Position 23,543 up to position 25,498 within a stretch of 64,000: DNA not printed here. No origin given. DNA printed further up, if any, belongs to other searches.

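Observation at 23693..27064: Tandem pair of divergent urocanase-family genes with no other histidine-utilisation genes nearby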

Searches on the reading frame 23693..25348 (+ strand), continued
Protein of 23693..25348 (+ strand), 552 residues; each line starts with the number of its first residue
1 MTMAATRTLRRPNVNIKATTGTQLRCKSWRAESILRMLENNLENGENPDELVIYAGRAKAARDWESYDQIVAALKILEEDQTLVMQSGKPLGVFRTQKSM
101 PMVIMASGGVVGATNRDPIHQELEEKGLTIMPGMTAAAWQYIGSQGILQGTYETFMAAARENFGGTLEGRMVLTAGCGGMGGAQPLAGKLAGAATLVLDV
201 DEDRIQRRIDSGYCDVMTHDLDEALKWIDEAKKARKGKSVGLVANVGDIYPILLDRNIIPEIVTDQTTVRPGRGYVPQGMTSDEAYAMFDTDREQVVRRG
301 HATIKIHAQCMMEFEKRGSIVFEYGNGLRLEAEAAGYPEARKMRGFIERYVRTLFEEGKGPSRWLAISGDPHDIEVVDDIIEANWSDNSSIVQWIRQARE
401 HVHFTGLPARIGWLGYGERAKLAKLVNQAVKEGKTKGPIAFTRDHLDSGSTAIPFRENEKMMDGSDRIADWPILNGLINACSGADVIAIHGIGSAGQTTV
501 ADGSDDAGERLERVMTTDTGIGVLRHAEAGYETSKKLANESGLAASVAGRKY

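Call 48: search_protein_representatives(protein=window:23693-25348:+)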
Query: 552 residues. Proteins with E-value up to 0.001 (for the whole library): 6242; up to 1e-10: 3414; up to 1e-30: 805. The best 150 are listed.
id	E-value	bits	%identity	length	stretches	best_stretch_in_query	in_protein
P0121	2.6e-185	633.6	54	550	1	14-534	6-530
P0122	1.1e-147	509.5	48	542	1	15-544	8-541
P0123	9.4e-140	483.3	45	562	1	12-544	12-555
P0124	1.1e-138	479.8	47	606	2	23-335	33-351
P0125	2.1e-131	455.7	45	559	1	16-535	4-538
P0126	2.3e-125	435.8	42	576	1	15-542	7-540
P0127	2.3e-119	416.0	45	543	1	16-468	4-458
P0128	3.3e-115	402.2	39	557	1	15-538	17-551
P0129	2.9e-113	395.9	46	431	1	15-434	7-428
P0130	3.1e-108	379.3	47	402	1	107-497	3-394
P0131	4.3e-106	372.2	43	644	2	291-551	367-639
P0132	8.5e-102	358.0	45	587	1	134-542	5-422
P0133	1.2e-99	350.9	38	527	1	24-534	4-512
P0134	1.2e-98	347.6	42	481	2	134-516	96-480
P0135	2.6e-98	346.5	39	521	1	32-543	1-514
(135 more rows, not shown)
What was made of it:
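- Tried and rejected: The 50%-identity representative search collapses the whole clade into one representative (call 48).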

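Call 55: list_cluster_members(proteins=[P0001, P0002, P0003])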
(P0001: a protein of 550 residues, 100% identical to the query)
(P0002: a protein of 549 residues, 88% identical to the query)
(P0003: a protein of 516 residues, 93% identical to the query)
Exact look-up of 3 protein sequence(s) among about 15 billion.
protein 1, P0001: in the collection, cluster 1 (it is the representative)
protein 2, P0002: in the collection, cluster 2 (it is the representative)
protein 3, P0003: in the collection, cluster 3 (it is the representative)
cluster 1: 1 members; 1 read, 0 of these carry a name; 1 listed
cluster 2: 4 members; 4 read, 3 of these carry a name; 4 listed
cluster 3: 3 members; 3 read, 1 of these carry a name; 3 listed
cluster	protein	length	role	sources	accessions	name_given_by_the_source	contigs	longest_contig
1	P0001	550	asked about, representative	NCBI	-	-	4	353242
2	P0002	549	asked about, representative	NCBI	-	-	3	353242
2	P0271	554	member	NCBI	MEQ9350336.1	MAG: urocanate hydratase, partial [Alphaproteobacteria bacterium]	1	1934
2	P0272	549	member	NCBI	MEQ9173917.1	MAG: urocanate hydratase [Alphaproteobacteria bacterium]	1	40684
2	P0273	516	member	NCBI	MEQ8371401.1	MAG: urocanate hydratase, partial [Alphaproteobacteria bacterium]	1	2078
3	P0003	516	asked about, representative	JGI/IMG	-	-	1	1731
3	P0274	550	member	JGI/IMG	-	urocanate hydratase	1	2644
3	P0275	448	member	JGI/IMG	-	-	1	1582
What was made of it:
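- Public records name them urocanate hydratase (call 55).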

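Call 56: find_encoding_contigs(protein=P0274, flank=5000, max_places=3)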
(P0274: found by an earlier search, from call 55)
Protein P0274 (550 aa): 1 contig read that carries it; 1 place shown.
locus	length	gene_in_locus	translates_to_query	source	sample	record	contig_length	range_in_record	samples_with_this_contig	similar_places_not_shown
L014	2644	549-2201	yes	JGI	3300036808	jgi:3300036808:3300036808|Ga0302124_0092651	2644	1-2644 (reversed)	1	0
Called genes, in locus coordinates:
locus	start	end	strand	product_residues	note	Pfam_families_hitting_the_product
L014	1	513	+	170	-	?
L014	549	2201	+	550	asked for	PF17391:Urocanase_N, PF01175:Urocanase, PF17392:Urocanase_C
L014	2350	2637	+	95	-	PF03992:ABM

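Call 58: find_encoding_contigs(protein=P0011, flank=5000, max_places=3)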
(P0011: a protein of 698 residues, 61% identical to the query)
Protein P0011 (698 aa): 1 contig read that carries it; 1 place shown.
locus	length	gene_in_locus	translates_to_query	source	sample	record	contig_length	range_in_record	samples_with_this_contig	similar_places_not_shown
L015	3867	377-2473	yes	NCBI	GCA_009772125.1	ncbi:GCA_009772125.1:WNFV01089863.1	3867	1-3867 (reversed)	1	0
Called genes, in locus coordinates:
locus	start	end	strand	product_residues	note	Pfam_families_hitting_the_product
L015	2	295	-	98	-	?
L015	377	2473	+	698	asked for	PF17391:Urocanase_N, PF01175:Urocanase, PF17392:Urocanase_C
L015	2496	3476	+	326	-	PF01175:Urocanase, PF17392:Urocanase_C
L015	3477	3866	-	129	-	?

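Call 61: search_protein_families(library=ncbifam, proteins=[L012:4996-6078:+, L013:9607-10725:+], max_evalue=0.00001)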
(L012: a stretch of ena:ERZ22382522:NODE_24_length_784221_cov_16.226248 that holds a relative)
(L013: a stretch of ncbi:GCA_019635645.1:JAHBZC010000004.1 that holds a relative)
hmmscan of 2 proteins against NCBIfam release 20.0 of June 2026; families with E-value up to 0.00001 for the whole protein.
L012:4996-6078:+ (361 aa): 2 families
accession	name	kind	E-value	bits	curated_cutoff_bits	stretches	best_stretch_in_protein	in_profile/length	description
NF058532.1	CH3_S_uro_de_S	equivalog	1e-163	544.3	450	1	3-353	1-350/352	S-methyl thiohydantoin desulfurase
NF058529.1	thiohydan_desulf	equivalog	4.2e-79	266.2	440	1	3-356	1-360/362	thiohydantoin desulfurase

L013:9607-10725:+ (373 aa): 2 families
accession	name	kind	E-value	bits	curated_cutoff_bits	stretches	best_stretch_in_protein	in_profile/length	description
NF058532.1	CH3_S_uro_de_S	equivalog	3.4e-140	467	450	1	19-365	5-351/352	S-methyl thiohydantoin desulfurase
NF058529.1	thiohydan_desulf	equivalog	1.6e-74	251.2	440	1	21-369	7-362/362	thiohydantoin desulfurase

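Call 62: search_protein_families(library=ncbifam, proteins=[P0022, P0084, P0009, P0013, P0065, P0005, P0023, P0004, P0076, P0274], max_evalue=1e-100)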
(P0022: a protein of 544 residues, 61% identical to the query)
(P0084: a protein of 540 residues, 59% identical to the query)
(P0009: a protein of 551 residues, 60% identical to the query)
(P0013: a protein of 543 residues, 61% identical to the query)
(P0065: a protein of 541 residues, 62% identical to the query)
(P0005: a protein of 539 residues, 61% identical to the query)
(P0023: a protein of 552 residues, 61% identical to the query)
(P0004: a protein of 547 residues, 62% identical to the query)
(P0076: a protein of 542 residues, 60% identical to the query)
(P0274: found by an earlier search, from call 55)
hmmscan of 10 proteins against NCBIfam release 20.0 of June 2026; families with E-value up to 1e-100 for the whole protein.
P0022 (544 aa): 3 families
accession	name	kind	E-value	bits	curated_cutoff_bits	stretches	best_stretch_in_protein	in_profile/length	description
NF058531.1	CH3_S_urocan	exception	6.5e-295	978.6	880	1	4-537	1-534/535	S-methyl thiourocanate hydratase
NF058530.1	thiouroc_hyd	equivalog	7.9e-215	714.5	930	1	13-535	1-528/535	thiourocanate hydratase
TIGR01228.2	hutU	equivalog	2e-210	700.1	375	1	5-537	2-541/545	urocanate hydratase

P0084 (540 aa): 3 families
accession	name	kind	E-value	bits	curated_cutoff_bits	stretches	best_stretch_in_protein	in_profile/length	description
NF058531.1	CH3_S_urocan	exception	3.5e-288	956.4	880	1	6-538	2-534/535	S-methyl thiourocanate hydratase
NF058530.1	thiouroc_hyd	equivalog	6.8e-215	714.7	930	1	14-531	1-523/535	thiourocanate hydratase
TIGR01228.2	hutU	equivalog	1.8e-202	673.8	375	1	6-538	2-541/545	urocanate hydratase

P0009 (551 aa): 3 families
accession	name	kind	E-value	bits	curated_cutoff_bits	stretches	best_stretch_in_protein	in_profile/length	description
NF058531.1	CH3_S_urocan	exception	6.7e-290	962.1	880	1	9-542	1-534/535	S-methyl thiourocanate hydratase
NF058530.1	thiouroc_hyd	equivalog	1.6e-221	736.6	930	1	18-539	1-527/535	thiourocanate hydratase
TIGR01228.2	hutU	equivalog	2.3e-210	699.9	375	1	9-542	1-541/545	urocanate hydratase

P0013 (543 aa): 3 families
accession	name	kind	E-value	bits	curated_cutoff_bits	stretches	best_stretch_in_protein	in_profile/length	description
NF058531.1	CH3_S_urocan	exception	1.3e-268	891.8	880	1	7-539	1-534/535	S-methyl thiourocanate hydratase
TIGR01228.2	hutU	equivalog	3.3e-226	752.1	375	1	7-542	1-544/545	urocanate hydratase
NF058530.1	thiouroc_hyd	equivalog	6.8e-220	731.2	930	1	16-536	1-527/535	thiourocanate hydratase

P0065 (541 aa): 3 families
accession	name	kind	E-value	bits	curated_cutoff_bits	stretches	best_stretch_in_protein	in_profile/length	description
NF058531.1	CH3_S_urocan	exception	1.1e-266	885.5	880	1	7-539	1-534/535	S-methyl thiourocanate hydratase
NF058530.1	thiouroc_hyd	equivalog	6.1e-225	747.9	930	1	17-538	2-529/535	thiourocanate hydratase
TIGR01228.2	hutU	equivalog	1e-216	720.8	375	1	7-539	1-541/545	urocanate hydratase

P0005 (539 aa): 3 families
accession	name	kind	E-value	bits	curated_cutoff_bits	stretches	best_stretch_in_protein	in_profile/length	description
NF058531.1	CH3_S_urocan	exception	4.4e-289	959.4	880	1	4-536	2-534/535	S-methyl thiourocanate hydratase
NF058530.1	thiouroc_hyd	equivalog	8.4e-212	704.5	930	1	13-529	2-523/535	thiourocanate hydratase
TIGR01228.2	hutU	equivalog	6.5e-204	678.6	375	1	4-536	2-541/545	urocanate hydratase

P0023 (552 aa): 3 families
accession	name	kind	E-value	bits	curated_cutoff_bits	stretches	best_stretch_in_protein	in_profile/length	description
NF058531.1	CH3_S_urocan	exception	4.5e-266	883.4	880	1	12-545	2-534/535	S-methyl thiourocanate hydratase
NF058530.1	thiouroc_hyd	equivalog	7.4e-210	698.1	930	1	20-540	1-525/535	thiourocanate hydratase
TIGR01228.2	hutU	equivalog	4.5e-200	665.9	375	1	12-542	2-538/545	urocanate hydratase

P0004 (547 aa): 3 families
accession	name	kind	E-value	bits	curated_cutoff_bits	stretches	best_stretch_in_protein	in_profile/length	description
NF058531.1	CH3_S_urocan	exception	4.4e-289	959.4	880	1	11-542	3-534/535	S-methyl thiourocanate hydratase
NF058530.1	thiouroc_hyd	equivalog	3.1e-224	745.6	930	1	18-542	1-530/535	thiourocanate hydratase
TIGR01228.2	hutU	equivalog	6.1e-217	721.6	375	1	11-542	3-541/545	urocanate hydratase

P0076 (542 aa): 3 families
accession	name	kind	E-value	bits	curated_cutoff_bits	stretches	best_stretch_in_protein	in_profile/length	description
NF058531.1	CH3_S_urocan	exception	2.2e-291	966.9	880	1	3-534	2-534/535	S-methyl thiourocanate hydratase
TIGR01228.2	hutU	equivalog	4.4e-206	685.7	375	1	4-536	3-543/545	urocanate hydratase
NF058530.1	thiouroc_hyd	equivalog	7.8e-206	684.8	930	1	11-528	1-524/535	thiourocanate hydratase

P0274 (550 aa): 3 families
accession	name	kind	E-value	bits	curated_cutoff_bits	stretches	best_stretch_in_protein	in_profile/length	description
NF058531.1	CH3_S_urocan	exception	1.2e-258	858.9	880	1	13-541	2-534/535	S-methyl thiourocanate hydratase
NF058530.1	thiouroc_hyd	equivalog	3.1e-196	653.2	930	1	21-538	1-527/535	thiourocanate hydratase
TIGR01228.2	hutU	equivalog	5.3e-191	636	375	1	13-541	2-541/545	urocanate hydratase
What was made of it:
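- Some accepted clade members score only 883-892 (call 62), so the pair may simply be divergent S-Me-TUC hydratases. The cutoff is missed by only 26-33 bits, while accepted members score 883-892 (call 62).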

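Call 67: find_encoding_contigs(protein=P0013, flank=5000, max_places=2)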
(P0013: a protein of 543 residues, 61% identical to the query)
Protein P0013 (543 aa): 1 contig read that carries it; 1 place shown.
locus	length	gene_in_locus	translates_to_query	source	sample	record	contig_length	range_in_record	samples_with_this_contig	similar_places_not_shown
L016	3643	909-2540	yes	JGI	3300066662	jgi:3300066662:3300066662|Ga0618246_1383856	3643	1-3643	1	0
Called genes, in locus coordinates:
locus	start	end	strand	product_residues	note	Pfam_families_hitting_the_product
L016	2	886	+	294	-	?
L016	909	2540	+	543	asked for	PF17391:Urocanase_N, PF01175:Urocanase, PF17392:Urocanase_C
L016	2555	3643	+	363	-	?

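Call 68: find_encoding_contigs(protein=P0071, flank=8000, max_places=2)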
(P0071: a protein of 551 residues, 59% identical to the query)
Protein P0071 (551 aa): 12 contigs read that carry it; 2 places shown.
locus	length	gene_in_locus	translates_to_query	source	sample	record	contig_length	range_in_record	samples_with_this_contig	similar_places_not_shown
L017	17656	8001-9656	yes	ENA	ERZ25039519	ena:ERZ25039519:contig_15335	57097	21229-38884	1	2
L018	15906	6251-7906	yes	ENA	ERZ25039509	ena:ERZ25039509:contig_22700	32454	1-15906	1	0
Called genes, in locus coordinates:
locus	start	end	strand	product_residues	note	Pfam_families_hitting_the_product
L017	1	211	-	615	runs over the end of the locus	PF00126:HTH_1, PF03466:LysR_substrate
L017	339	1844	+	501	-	PF20695:UbiD_N, PF01977:UbiD, PF20696:UbiD_C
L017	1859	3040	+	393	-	PF13433:Peripla_BP_5, PF13458:Peripla_BP_6, PF01094:ANF_receptor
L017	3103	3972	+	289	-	PF02653:BPD_transp_2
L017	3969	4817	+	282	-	PF02653:BPD_transp_2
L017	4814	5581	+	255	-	PF00005:ABC_tran, PF13304:AAA_21 (faint)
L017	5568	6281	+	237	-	PF00005:ABC_tran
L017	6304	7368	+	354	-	PF06032:S-Me-THD_N, PF20906:S-Me-THD_C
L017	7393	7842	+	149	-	PF02798:GST_N, PF13417:GST_N_3, PF13409:GST_N_2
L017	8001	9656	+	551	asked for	PF17391:Urocanase_N, PF01175:Urocanase, PF17392:Urocanase_C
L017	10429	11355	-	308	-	-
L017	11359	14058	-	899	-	PF12419:DUF3670, PF00176:SNF2-rel_dom, PF00271:Helicase_C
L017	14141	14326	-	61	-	-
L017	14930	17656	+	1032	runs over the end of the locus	PF01048:PNP_UDP_1, PF24406:nSTAND_NTPase4 (weak)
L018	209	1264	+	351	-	PF13433:Peripla_BP_5, PF13458:Peripla_BP_6, PF01094:ANF_receptor (weak), PF13433:Peripla_BP_5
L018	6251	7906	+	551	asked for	PF17391:Urocanase_N, PF01175:Urocanase, PF17392:Urocanase_C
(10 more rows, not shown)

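Call 70: search_protein_families(library=pfam, proteins=[L016:2-886:+, L016:2555-3643:+, L015:2-295:-, L015:3477-3866:-], max_evalue=0.001)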
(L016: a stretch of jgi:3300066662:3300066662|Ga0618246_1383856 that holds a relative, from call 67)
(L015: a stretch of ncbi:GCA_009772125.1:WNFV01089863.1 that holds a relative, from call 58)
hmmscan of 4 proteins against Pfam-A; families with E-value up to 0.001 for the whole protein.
L016:2-886:+ (294 aa): 2 families
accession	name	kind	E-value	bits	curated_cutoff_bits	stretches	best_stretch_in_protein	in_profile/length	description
PF17392.7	Urocanase_C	-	1.4e-75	253.4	23.6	1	97-286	1-195/196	Urocanase C-terminal domain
PF01175.24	Urocanase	-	7.6e-26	91.5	23.2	1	2-93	116-208/209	Urocanase Rossmann-like domain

L016:2555-3643:+ (363 aa): 2 families
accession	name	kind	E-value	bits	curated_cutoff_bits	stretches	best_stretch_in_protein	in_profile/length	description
PF01175.24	Urocanase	-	3.4e-77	259.2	23.2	1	136-342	1-206/209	Urocanase Rossmann-like domain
PF17391.7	Urocanase_N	-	3.4e-44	150.2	23.2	1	10-132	2-126/127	Urocanase N-terminal domain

L015:2-295:- (98 aa): 1 family
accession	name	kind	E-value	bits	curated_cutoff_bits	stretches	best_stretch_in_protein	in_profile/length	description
PF00221.24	Lyase_aromatic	-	2.5e-17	63.2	27.3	1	18-98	2-83/466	Aromatic amino acid lyase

L015:3477-3866:- (129 aa): 1 family
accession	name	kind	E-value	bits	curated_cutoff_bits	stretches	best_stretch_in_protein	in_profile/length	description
PF00491.26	Arginase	-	2.2e-35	123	22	1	7-119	164-277/280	Arginase family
